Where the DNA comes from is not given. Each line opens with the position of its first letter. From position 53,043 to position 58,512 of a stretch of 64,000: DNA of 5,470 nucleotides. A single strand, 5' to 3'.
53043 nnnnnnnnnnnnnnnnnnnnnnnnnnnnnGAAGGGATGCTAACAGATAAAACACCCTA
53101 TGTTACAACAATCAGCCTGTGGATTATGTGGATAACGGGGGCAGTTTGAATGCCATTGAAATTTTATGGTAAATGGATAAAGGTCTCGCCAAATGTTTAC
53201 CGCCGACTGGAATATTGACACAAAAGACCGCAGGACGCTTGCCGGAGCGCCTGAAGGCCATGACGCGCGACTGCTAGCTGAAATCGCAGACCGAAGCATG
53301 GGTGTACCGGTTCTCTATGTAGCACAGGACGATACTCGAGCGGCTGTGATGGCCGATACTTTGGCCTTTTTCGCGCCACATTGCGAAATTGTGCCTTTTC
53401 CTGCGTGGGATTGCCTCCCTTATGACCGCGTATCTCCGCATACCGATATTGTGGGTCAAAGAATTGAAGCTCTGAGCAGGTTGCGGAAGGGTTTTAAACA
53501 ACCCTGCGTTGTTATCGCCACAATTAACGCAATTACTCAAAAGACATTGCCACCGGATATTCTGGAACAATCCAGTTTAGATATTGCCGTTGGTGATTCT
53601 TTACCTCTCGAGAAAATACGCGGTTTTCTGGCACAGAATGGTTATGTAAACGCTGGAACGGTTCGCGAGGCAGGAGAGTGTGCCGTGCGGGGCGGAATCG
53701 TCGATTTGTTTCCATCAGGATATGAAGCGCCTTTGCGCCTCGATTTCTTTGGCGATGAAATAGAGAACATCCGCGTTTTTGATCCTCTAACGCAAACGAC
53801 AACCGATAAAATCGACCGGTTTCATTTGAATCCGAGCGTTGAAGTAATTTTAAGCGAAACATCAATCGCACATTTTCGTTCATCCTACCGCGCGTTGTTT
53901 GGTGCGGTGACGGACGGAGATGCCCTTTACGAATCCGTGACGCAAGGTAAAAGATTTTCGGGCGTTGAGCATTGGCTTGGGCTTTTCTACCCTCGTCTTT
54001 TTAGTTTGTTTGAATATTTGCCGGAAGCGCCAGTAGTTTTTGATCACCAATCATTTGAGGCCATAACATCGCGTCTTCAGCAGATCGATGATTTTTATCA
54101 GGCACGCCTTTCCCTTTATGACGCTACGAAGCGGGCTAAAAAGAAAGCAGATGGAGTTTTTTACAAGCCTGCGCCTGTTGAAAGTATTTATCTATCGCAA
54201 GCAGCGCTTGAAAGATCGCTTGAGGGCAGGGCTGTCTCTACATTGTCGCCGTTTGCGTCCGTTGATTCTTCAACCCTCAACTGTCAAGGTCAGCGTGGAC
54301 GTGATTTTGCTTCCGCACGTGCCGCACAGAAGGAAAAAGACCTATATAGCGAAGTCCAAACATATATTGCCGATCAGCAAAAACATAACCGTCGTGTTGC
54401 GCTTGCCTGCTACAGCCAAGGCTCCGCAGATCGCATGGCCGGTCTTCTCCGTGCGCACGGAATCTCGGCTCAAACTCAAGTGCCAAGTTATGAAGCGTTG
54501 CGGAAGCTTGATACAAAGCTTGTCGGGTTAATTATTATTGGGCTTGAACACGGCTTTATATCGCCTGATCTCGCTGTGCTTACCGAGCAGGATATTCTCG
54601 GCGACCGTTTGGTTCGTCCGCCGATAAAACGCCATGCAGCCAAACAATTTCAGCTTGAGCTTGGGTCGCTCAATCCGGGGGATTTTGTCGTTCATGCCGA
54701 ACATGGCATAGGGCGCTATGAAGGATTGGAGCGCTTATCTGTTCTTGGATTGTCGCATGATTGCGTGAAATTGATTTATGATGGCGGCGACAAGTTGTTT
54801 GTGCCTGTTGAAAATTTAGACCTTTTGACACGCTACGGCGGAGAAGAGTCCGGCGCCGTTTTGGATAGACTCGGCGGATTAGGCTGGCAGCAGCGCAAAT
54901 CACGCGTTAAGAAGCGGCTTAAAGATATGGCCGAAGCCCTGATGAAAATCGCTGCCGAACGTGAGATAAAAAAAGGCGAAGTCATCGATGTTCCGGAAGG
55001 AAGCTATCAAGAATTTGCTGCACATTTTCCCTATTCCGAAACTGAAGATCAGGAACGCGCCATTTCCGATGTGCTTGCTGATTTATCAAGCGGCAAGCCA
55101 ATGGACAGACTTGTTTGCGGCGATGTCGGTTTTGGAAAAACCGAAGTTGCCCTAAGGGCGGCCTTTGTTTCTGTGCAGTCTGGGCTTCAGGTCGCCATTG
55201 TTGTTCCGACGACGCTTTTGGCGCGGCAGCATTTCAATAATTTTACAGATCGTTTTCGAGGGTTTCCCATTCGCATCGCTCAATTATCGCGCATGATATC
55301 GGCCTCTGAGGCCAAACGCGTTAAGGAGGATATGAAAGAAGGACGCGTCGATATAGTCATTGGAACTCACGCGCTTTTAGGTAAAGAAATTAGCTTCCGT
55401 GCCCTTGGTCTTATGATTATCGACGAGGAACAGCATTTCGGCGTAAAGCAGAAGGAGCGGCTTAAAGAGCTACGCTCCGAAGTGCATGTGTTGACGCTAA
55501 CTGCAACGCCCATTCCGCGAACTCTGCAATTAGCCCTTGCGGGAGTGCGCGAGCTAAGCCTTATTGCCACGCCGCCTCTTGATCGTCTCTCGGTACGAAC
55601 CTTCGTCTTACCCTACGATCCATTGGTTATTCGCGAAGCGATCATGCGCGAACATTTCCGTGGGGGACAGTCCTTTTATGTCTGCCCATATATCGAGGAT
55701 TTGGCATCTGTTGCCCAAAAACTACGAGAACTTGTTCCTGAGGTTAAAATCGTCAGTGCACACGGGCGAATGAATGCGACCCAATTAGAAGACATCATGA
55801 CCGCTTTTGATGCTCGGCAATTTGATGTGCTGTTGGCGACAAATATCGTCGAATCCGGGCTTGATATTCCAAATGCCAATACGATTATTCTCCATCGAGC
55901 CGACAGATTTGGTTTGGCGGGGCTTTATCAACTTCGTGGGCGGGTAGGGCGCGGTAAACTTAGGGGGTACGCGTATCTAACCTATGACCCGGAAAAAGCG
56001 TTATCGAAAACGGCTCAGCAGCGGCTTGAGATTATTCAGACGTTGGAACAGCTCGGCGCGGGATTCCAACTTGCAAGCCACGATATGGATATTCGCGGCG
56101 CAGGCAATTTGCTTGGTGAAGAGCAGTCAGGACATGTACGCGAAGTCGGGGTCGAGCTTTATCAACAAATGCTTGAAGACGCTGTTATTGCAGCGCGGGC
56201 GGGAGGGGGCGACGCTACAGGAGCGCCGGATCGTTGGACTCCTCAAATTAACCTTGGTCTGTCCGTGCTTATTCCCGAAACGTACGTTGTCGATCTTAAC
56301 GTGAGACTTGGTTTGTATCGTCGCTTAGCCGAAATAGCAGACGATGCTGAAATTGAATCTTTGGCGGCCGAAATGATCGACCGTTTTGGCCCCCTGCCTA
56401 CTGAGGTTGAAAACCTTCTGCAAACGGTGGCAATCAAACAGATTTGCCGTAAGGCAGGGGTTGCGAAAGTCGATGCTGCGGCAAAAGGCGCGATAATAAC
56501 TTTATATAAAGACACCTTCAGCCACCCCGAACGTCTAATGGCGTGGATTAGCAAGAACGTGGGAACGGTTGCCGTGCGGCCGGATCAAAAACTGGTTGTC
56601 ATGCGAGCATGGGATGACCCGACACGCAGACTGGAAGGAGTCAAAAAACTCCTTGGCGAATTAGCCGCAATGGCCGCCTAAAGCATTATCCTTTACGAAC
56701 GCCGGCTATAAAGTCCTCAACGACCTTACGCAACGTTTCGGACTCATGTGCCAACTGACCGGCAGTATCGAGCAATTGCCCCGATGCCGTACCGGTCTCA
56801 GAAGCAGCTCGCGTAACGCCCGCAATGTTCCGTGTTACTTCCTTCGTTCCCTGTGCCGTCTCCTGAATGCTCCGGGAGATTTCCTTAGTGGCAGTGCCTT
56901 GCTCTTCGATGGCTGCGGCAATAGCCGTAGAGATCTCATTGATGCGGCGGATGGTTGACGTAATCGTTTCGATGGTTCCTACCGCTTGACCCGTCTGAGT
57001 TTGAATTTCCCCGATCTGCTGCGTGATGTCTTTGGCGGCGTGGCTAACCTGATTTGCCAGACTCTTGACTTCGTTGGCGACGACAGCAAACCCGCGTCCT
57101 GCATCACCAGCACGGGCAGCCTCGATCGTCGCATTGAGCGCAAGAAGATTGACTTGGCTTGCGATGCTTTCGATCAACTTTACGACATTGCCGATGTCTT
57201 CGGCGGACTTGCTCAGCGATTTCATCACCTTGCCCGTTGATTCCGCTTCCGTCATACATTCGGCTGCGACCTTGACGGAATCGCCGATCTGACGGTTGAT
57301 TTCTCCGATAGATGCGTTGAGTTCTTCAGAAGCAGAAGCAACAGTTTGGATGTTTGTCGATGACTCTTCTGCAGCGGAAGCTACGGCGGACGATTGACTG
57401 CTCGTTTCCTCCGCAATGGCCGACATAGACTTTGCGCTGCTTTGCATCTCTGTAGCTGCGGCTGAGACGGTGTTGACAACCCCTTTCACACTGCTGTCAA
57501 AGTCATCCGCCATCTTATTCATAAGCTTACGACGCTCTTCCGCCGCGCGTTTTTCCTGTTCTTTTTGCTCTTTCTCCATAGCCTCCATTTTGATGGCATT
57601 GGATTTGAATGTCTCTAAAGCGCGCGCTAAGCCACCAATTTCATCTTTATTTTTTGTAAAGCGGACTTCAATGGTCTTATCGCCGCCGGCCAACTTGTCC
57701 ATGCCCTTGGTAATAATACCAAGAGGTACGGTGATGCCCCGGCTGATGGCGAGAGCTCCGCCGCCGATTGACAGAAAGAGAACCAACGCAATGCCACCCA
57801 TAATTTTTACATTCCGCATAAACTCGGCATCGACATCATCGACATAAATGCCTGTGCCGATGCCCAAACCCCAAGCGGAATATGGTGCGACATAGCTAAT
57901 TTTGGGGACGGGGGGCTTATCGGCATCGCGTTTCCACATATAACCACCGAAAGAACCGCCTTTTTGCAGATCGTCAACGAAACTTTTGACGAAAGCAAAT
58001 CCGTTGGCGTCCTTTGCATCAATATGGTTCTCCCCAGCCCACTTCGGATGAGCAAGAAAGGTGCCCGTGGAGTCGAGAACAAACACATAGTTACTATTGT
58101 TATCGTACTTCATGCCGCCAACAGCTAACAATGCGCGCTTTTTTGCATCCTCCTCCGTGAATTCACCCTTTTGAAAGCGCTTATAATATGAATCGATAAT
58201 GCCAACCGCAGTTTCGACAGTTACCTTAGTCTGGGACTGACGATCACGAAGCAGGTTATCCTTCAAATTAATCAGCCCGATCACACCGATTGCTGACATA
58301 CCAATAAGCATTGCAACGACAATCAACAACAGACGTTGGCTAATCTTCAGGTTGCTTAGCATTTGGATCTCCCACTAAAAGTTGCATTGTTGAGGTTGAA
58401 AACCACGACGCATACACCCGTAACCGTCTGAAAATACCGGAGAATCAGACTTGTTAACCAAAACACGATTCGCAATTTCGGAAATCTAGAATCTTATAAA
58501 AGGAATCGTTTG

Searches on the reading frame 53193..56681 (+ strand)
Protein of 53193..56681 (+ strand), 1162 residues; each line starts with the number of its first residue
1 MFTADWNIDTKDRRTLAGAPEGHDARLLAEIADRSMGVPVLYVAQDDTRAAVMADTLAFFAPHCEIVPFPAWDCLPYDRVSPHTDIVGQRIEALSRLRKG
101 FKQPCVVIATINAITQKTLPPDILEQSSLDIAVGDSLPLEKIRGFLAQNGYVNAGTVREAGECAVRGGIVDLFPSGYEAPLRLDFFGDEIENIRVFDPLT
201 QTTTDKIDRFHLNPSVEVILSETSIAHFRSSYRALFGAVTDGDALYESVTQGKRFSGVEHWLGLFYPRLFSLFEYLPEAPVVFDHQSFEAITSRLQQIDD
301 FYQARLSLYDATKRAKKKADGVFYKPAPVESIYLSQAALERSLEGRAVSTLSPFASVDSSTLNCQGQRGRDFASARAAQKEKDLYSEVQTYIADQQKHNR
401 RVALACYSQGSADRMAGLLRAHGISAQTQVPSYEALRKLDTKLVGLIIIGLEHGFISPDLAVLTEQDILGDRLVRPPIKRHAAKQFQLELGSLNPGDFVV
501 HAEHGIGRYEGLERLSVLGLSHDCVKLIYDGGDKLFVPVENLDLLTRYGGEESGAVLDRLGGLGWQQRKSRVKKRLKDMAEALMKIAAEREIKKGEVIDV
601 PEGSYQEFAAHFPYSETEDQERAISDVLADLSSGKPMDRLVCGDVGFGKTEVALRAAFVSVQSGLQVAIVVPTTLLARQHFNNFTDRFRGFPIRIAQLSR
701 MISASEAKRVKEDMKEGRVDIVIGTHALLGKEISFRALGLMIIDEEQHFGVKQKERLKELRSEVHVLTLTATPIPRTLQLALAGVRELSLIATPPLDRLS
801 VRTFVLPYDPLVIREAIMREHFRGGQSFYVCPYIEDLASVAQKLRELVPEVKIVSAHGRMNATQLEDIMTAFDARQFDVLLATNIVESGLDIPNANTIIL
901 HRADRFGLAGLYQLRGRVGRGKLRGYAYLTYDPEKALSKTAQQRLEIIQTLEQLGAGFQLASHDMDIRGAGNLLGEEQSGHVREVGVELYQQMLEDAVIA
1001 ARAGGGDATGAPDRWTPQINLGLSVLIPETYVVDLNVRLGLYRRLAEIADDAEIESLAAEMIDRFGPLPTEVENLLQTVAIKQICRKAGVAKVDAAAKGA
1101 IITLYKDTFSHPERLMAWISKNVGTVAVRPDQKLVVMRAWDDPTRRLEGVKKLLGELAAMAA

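Call 10: search_protein_families(library=pfam, proteins=[window:53193-56681:+], max_evalue=0.001)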
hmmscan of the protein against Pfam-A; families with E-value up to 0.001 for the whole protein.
window:53193-56681:+ (1162 aa): 8 families
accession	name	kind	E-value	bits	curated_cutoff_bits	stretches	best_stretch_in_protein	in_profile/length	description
PF03461.20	TRCF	-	2.7e-27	95.4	25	1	1022-1114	2-94/95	TRCF domain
PF00270.35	DEAD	-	1.2e-25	90.7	26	1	617-779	1-165/167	DEAD/DEAH box helicase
PF00271.37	Helicase_C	-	2e-21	76.8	23.5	1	817-921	10-109/110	Helicase conserved C-terminal domain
PF17757.6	UvrB_inter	-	1.3e-20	73.7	22.9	1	129-215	1-88/91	UvrB interaction domain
PF02559.22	CarD_TRCF_RID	-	4.4e-20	72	23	1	493-548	1-56/57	CarD-like/TRCF RID domain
PF04851.21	ResIII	-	6.7e-09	36.3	22.5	1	618-773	6-162/164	Type III restriction enzyme, res subunit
PF21132.2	MFD_D3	-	4.7e-05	23.7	21.8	1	396-467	3-72/73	MFD, D3 domain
PF22590.2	Cas3-like_C_2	-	0.00012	22.7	27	1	824-921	2-104/106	CRISPR-associated nuclease/helicase Cas3, C-terminal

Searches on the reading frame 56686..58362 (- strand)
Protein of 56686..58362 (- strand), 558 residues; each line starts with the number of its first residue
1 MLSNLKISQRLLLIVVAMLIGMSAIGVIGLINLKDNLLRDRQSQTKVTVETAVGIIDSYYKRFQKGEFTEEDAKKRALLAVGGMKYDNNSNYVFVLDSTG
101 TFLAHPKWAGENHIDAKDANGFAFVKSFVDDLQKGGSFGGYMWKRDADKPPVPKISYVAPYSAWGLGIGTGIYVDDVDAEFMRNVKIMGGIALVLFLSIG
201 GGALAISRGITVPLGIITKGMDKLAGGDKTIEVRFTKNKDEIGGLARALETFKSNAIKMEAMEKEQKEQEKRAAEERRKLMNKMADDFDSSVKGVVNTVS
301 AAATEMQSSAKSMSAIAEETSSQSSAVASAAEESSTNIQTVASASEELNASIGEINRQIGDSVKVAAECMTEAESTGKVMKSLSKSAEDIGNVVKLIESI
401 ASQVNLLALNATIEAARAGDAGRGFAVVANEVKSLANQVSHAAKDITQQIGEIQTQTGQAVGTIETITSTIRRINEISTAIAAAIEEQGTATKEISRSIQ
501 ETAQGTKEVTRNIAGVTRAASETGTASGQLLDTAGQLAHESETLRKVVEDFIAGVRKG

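Call 10: search_protein_families(library=pfam, proteins=[window:56686-58362:-], max_evalue=0.001)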
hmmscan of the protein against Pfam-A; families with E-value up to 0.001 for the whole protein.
window:56686-58362:- (558 aa): 6 families
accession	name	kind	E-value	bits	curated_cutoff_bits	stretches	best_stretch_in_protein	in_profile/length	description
PF17200.10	sCache_2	-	4.2e-36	124.6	25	1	39-182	3-150/155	Single Cache domain 2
PF00015.26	MCPsignal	-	3.1e-33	115.5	34.6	1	364-522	9-167/172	Methyl-accepting chemotaxis protein (MCP) signalling domain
PF08269.17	dCache_2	-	1.3e-28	100.4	26.5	1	34-183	39-192/298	Cache domain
PF17201.10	Cache_3-Cache_2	-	2.5e-10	40.6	27.7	1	92-180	205-292/299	Cache 3/Cache 2 fusion domain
PF00672.30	HAMP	-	4.5e-07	30.5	25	1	206-253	2-48/53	HAMP domain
PF04108.17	ATG17_like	-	5.1e-05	23.3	43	1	325-509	112-291/355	Autophagy protein ATG17-like domain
